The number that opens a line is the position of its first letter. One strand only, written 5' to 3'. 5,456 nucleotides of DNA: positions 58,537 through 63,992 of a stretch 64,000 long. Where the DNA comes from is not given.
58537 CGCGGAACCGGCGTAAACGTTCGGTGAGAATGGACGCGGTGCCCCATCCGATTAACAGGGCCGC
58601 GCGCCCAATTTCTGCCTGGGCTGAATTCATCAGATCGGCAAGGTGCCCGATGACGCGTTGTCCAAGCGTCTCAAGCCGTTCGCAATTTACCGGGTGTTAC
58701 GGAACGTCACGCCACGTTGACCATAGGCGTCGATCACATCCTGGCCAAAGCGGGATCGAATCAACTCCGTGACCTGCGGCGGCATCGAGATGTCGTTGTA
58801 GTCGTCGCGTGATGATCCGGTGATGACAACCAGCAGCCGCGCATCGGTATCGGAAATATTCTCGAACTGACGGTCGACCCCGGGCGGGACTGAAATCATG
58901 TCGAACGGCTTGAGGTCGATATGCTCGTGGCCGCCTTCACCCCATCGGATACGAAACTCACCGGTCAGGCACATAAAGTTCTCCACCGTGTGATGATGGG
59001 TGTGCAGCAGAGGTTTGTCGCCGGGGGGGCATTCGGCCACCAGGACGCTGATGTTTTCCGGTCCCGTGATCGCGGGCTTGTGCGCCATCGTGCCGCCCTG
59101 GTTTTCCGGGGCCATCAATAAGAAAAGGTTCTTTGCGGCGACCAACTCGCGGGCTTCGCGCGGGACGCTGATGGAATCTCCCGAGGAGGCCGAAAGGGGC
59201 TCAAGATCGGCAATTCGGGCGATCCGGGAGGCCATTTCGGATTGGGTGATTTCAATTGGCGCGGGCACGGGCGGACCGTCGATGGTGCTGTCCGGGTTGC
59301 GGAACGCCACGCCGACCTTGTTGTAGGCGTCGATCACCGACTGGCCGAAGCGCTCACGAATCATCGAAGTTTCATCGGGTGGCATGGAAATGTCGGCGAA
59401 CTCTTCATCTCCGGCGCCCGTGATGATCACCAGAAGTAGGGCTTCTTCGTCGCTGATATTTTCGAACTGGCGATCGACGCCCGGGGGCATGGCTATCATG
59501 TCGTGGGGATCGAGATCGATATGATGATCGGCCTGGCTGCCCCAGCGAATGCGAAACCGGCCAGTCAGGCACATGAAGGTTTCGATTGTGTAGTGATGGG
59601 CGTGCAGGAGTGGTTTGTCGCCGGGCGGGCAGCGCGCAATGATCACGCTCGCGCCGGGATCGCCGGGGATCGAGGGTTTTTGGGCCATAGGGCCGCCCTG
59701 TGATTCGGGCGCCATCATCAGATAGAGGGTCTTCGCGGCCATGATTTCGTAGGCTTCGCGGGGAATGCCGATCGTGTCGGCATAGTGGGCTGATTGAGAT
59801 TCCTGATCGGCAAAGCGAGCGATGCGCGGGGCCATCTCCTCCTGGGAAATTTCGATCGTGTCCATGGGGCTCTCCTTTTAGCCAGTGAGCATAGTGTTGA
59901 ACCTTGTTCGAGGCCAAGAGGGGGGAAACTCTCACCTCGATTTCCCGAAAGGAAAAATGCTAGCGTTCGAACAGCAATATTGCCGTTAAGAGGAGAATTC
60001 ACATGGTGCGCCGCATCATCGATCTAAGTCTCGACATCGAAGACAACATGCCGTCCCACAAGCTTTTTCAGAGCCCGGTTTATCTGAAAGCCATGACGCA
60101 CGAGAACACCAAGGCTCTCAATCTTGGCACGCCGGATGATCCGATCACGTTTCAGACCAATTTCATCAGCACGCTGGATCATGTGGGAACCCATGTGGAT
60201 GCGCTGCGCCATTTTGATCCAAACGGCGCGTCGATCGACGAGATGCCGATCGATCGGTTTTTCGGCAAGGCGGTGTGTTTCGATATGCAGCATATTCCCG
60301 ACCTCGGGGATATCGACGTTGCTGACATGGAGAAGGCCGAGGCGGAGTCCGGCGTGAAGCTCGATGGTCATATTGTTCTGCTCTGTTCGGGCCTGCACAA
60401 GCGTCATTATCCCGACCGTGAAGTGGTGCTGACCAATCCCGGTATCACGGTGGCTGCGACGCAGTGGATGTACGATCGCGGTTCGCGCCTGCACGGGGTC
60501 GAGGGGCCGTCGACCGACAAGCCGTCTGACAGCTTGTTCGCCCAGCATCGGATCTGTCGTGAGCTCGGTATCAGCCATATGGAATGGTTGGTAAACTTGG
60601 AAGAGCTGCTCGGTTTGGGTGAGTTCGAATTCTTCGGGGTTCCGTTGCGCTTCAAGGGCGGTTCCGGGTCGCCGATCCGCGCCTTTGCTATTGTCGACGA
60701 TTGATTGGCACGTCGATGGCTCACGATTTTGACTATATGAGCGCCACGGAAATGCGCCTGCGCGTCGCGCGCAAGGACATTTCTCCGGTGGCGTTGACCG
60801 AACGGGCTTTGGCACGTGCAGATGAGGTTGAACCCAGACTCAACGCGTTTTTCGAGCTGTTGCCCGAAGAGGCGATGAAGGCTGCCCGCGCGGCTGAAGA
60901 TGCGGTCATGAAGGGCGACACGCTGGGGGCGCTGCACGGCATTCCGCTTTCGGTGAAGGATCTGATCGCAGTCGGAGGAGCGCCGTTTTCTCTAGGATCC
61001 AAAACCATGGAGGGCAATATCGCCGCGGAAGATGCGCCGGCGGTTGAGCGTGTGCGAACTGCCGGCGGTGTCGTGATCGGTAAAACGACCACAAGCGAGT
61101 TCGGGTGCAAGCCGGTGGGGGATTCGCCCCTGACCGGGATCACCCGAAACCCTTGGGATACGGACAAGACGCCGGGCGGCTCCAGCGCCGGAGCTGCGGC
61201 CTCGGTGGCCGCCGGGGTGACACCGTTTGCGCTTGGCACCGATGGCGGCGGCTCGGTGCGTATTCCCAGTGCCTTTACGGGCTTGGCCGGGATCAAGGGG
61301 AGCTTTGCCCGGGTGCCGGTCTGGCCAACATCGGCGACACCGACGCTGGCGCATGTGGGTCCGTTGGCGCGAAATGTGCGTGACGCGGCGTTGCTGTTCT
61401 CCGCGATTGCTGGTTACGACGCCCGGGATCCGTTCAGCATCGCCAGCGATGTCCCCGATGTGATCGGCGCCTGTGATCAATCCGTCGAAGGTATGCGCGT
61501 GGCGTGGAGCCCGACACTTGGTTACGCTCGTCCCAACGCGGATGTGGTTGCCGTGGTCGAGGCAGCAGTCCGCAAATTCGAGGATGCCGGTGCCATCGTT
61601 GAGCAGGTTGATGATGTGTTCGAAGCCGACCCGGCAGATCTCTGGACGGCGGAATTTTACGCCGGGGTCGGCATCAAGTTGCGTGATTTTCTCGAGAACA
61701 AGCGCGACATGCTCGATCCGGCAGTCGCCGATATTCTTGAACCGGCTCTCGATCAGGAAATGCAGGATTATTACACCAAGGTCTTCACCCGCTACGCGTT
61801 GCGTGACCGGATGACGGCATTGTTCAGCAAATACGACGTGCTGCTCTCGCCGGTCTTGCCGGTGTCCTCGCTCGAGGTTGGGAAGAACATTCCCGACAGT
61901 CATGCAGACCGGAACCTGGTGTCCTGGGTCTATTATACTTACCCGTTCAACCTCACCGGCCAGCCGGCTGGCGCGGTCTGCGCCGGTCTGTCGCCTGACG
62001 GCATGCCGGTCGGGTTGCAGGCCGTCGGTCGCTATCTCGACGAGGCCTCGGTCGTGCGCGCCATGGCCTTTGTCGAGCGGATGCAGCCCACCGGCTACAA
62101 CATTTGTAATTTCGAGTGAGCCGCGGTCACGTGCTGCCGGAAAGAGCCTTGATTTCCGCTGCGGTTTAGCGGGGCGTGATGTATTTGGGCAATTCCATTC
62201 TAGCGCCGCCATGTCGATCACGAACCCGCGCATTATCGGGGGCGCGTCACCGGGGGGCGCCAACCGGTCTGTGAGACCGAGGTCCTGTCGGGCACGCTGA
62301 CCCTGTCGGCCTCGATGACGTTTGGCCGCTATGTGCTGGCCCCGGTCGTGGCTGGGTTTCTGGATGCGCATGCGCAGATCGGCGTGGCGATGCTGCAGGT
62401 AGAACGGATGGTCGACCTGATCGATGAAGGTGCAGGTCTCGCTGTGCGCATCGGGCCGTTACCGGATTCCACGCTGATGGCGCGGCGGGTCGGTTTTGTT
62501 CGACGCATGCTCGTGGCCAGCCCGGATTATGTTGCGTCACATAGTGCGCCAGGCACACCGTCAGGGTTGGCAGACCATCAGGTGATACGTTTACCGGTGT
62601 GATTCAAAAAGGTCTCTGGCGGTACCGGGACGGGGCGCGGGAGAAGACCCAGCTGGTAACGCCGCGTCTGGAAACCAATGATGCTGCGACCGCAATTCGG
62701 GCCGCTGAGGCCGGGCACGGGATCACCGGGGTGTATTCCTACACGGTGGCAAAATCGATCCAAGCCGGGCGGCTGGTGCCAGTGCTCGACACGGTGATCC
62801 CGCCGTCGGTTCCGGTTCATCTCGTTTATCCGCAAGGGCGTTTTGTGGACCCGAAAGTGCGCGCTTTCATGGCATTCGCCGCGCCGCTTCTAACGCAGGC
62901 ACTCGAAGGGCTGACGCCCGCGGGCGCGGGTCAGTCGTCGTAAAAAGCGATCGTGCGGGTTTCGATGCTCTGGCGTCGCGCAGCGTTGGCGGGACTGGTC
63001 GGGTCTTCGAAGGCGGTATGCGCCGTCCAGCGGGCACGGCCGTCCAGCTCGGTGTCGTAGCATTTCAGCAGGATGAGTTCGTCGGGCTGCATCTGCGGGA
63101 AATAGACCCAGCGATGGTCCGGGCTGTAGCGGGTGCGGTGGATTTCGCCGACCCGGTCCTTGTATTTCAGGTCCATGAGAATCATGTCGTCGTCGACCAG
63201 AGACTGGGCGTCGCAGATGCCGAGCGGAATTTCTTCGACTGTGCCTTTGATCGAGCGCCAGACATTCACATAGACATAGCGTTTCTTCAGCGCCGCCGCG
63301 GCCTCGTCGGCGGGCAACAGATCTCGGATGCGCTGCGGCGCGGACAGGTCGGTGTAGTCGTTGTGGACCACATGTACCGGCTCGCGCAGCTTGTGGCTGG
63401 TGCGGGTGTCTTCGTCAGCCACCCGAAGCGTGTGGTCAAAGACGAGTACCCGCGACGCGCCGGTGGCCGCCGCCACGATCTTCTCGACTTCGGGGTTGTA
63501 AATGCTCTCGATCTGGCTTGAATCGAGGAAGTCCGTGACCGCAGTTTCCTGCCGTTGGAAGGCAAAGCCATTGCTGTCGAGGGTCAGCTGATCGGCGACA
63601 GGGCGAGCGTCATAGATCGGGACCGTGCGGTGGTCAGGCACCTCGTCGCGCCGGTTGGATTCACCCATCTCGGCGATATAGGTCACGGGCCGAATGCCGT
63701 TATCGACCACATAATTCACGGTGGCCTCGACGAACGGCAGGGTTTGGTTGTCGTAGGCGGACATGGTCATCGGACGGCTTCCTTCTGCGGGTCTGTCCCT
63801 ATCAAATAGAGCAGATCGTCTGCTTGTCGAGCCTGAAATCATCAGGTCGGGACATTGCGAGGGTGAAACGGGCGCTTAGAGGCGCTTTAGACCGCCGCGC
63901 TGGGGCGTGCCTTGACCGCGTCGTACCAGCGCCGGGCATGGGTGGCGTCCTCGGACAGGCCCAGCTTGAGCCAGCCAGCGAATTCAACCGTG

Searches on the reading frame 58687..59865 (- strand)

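Call 32: search_protein_families(library=pfam, proteins=[window:58687-59865:-], max_evalue=0.00001)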
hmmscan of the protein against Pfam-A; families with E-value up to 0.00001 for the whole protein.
window:58687-59865:- (392 aa): 1 family
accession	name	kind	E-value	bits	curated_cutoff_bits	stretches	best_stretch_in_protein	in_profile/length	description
PF07883.17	Cupin_2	-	2.6e-24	85.1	27.2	2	277-347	3-69/70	Cupin domain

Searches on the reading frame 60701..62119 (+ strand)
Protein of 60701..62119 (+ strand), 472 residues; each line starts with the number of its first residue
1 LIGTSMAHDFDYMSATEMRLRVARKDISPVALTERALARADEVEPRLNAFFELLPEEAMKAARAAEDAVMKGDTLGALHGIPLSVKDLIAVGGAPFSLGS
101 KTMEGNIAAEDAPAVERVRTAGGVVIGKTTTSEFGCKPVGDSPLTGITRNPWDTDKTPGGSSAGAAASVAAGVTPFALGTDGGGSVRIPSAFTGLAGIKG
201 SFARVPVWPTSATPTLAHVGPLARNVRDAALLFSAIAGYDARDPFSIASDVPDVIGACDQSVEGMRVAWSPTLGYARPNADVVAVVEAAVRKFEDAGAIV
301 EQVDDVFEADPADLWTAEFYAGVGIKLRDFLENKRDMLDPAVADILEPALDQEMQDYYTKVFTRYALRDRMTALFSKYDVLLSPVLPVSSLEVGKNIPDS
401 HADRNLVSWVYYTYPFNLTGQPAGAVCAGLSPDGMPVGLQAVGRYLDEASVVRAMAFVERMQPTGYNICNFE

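Call 31: search_protein_families(library=pfam, proteins=[window:60701-62119:+], max_evalue=0.00001)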
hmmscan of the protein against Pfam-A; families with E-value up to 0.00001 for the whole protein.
window:60701-62119:+ (472 aa): 1 family
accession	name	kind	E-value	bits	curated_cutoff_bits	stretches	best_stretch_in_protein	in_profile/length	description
PF01425.27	Amidase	-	2e-100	337.4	27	1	32-451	2-444/445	Amidase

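Call 57: find_encoding_contigs(protein=window:60701-62119:+, flank=10000, max_places=2)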
Protein window:60701-62119:+ (472 aa): no gene with exactly this product is on record in the collection.

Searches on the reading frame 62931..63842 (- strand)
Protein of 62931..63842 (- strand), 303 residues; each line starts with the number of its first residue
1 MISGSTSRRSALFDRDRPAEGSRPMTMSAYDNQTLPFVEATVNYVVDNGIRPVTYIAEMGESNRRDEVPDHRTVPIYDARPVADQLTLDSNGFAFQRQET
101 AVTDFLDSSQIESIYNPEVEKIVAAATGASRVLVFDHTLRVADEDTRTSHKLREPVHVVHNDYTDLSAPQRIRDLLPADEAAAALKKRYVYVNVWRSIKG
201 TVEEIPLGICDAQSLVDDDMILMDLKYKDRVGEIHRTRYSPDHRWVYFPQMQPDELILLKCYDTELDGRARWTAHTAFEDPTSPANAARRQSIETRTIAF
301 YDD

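Call 32: search_protein_families(library=pfam, proteins=[window:62931-63842:-], max_evalue=0.00001)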
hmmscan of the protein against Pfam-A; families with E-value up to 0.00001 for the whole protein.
window:62931-63842:- (303 aa): 0 families

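Call 58: find_encoding_contigs(protein=window:62931-63842:-, flank=10000, max_places=2)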
Protein window:62931-63842:- (303 aa): no gene with exactly this product is on record in the collection.
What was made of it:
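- Tried and rejected: The two window proteins tried are not on record (calls 57, 58).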
